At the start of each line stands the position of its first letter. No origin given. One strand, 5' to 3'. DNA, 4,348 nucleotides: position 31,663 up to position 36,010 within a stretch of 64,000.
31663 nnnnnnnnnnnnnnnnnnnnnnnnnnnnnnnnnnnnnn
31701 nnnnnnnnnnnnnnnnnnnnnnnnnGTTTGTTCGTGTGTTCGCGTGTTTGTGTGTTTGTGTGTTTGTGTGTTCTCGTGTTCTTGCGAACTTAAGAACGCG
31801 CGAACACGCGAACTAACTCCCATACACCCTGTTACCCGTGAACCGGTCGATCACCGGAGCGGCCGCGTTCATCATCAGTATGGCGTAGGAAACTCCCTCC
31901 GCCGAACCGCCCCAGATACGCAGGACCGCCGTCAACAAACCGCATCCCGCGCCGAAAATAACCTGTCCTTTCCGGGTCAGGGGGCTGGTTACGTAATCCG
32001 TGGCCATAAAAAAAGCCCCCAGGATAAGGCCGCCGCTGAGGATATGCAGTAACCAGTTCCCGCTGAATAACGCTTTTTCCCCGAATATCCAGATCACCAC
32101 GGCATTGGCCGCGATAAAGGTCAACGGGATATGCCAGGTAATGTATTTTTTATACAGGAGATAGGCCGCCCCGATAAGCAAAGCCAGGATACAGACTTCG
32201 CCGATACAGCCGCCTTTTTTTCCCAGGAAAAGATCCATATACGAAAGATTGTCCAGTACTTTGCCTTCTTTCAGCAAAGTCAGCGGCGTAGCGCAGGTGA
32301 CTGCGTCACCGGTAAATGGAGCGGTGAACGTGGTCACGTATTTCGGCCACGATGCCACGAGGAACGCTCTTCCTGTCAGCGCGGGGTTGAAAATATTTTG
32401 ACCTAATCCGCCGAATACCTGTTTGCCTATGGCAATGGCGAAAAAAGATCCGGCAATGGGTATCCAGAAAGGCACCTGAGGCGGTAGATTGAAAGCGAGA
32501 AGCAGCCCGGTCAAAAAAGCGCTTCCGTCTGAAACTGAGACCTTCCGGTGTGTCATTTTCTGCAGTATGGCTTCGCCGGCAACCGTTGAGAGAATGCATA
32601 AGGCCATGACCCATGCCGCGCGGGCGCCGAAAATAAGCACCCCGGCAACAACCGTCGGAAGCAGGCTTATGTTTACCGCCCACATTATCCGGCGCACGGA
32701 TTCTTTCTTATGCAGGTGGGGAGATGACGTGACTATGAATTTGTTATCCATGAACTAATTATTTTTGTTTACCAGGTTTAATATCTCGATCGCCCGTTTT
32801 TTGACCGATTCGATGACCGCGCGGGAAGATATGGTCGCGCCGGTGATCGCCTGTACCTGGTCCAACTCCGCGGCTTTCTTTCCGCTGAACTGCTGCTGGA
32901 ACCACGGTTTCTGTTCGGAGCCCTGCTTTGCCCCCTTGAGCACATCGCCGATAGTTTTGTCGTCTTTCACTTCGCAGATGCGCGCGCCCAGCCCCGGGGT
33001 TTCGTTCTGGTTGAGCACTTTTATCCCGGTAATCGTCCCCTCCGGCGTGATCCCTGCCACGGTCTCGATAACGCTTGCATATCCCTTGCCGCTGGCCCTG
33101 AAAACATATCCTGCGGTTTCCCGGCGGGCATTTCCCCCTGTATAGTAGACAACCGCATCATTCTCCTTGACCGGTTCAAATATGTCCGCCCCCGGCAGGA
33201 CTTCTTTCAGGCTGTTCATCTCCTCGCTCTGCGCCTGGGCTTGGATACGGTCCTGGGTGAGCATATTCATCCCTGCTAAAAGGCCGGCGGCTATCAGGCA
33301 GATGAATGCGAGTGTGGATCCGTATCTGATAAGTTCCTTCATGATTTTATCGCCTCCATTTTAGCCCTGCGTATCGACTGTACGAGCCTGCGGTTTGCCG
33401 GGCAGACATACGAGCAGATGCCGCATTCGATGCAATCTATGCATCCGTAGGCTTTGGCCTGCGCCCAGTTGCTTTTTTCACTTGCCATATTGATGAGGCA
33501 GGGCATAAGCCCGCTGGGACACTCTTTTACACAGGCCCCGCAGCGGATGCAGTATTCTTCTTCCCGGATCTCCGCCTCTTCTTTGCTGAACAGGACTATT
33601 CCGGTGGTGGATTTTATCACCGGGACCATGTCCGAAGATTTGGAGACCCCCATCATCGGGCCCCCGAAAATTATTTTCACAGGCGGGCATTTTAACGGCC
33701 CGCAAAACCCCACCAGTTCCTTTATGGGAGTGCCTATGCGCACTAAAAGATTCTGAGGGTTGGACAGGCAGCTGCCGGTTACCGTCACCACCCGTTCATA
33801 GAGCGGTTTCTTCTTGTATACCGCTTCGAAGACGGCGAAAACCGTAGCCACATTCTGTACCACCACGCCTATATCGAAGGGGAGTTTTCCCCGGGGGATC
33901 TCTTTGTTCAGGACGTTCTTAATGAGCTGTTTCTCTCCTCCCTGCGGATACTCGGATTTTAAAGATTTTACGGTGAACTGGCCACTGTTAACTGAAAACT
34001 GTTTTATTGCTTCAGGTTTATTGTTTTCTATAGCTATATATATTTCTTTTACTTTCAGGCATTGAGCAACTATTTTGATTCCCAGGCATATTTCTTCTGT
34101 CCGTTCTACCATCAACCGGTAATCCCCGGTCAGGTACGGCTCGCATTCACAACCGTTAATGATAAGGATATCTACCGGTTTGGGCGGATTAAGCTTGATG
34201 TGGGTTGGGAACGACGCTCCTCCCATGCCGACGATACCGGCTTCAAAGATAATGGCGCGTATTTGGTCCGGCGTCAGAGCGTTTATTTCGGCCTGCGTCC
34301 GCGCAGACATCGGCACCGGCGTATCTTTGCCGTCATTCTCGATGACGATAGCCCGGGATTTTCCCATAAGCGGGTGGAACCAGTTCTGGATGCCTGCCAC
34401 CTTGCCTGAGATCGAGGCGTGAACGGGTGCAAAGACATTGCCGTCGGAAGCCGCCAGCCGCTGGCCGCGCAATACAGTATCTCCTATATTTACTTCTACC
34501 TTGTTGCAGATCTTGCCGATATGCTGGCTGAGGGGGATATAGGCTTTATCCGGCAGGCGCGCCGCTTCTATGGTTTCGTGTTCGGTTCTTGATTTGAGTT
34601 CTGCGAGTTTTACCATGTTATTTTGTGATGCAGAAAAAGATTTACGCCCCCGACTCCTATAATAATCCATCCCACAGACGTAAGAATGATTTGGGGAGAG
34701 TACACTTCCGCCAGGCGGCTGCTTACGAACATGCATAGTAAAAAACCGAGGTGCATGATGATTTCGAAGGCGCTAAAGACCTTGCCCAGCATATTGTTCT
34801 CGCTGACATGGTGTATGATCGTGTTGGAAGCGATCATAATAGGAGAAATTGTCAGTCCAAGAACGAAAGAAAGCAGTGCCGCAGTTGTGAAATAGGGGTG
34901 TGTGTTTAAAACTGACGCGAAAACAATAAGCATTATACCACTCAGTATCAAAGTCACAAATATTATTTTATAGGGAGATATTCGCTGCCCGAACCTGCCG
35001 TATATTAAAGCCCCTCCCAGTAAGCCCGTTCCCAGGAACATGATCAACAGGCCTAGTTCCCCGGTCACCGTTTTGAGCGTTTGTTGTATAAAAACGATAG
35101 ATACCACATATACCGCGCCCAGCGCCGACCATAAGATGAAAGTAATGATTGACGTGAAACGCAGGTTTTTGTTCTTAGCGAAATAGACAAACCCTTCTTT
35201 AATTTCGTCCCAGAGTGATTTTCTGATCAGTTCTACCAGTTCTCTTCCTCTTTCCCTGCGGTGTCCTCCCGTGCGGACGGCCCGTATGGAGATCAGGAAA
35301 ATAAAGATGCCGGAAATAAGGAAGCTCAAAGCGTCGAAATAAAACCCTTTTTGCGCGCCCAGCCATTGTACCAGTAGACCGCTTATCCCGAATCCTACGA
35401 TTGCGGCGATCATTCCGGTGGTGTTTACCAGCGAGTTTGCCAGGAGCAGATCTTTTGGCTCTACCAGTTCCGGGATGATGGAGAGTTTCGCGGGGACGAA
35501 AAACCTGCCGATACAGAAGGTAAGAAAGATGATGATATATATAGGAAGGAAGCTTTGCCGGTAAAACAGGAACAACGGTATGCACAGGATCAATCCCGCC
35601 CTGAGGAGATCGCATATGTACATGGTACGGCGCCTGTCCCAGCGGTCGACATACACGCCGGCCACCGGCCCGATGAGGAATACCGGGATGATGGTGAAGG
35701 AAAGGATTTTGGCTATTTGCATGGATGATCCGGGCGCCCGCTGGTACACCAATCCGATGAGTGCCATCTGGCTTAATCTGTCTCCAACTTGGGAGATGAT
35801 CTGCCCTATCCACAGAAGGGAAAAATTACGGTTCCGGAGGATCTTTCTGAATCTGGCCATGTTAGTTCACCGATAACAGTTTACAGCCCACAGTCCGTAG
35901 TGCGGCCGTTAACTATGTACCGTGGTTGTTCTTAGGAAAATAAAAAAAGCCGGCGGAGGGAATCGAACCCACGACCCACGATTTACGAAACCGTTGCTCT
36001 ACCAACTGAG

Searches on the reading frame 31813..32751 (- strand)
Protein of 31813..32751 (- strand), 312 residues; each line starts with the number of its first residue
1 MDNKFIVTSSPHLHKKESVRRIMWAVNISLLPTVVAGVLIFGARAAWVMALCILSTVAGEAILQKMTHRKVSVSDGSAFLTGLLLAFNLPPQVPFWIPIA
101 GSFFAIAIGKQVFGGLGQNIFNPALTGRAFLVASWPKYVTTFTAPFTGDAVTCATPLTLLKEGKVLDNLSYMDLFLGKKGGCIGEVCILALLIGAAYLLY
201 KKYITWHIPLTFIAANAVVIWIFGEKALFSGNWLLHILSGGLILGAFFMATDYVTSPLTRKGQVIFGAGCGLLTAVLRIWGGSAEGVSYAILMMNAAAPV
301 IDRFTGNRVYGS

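Call 50: search_protein_families(library=pfam, proteins=[window:31813-32751:-], max_evalue=0.0001)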
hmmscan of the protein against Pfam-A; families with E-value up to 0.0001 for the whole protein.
window:31813-32751:- (312 aa): 1 family
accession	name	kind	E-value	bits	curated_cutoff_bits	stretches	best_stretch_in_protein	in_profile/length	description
PF03116.20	NQR2_RnfD_RnfE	-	2.5e-117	391.9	27.7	1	7-311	2-296/296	NQR2, RnfD, RnfE family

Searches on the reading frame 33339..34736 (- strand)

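Call 50: search_protein_families(library=pfam, proteins=[window:33339-34736:-], max_evalue=0.0001)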
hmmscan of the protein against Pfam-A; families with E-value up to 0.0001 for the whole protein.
window:33339-34736:- (465 aa): 10 families
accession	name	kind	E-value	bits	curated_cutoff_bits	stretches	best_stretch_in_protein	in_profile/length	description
PF01512.22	Complex1_51K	-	1e-48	165.5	31.2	1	163-303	1-149/150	Nuo51 FMN-binding domain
PF13375.12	RnfC_N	-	3.5e-25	88.4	25.6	1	42-137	7-101/101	RnfC Barrel sandwich hybrid domain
PF10531.15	SLBB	-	6.1e-08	32.8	27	1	316-364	1-54/55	SLBB domain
PF00037.32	Fer4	-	8.3e-08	32.2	21.1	1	393-409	5-21/24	4Fe-4S binding domain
PF13187.11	Fer4_9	-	1.4e-06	28.6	27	1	395-448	1-50/52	4Fe-4S dicluster domain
PF12797.12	Fer4_2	-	3.8e-06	27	24.5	0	392-408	6-22/22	4Fe-4S binding domain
PF13237.11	Fer4_10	-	4.4e-06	27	25.5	1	390-446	3-53/53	4Fe-4S dicluster domain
PF12837.12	Fer4_6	-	5.5e-06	26.5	25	0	393-410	6-23/24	4Fe-4S binding domain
PF12838.12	Fer4_7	-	1.6e-05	25.7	27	0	396-448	2-51/52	4Fe-4S dicluster domain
PF12798.12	Fer4_3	-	8.4e-05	23.6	27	0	396-409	1-14/15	4Fe-4S binding domain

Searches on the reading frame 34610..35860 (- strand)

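Call 50: search_protein_families(library=pfam, proteins=[window:34610-35860:-], max_evalue=0.0001)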
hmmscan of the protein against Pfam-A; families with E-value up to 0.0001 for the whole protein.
window:34610-35860:- (416 aa): 2 families
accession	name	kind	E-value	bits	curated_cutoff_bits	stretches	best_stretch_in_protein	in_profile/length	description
PF07690.21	MFS_1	-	7.9e-31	107.7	33.4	2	16-260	1-230/347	Major Facilitator Superfamily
PF05977.19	MFS_3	-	3.4e-21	75.7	27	1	8-320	7-307/524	Transmembrane secretion effector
